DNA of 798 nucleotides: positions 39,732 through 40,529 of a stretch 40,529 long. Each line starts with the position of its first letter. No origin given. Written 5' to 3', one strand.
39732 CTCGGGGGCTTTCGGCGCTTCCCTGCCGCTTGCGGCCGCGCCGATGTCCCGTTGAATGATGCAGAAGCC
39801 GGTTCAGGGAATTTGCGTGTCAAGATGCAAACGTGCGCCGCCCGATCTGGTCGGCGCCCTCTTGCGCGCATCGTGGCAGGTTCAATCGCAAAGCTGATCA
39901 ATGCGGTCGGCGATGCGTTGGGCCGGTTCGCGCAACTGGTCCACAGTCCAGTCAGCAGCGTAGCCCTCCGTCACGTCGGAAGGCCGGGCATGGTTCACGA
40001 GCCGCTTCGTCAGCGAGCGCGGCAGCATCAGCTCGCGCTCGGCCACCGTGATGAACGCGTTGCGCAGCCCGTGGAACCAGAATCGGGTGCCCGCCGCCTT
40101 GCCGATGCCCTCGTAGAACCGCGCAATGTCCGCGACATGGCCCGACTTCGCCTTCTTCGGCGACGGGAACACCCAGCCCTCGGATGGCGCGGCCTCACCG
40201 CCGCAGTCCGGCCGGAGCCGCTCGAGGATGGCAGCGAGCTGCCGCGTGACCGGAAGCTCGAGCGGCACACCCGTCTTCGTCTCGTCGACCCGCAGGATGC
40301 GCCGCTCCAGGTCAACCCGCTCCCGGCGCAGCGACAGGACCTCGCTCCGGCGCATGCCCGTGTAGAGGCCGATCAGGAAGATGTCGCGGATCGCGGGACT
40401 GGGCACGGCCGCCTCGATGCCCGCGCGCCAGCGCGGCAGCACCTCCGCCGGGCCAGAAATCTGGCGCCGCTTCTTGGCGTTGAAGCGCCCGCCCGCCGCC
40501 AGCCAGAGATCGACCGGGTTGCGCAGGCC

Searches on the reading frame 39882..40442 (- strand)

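Call 49: search_protein_families(library=pfam, proteins=[window:39882-40442:-], max_evalue=0.001)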
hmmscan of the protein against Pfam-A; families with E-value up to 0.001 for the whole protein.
window:39882-40442:- (186 aa): 1 family
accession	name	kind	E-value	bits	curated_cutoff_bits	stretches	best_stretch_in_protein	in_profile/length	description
PF00589.27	Phage_integrase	-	5.5e-16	59.3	27.1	1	20-162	26-166/172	Phage integrase family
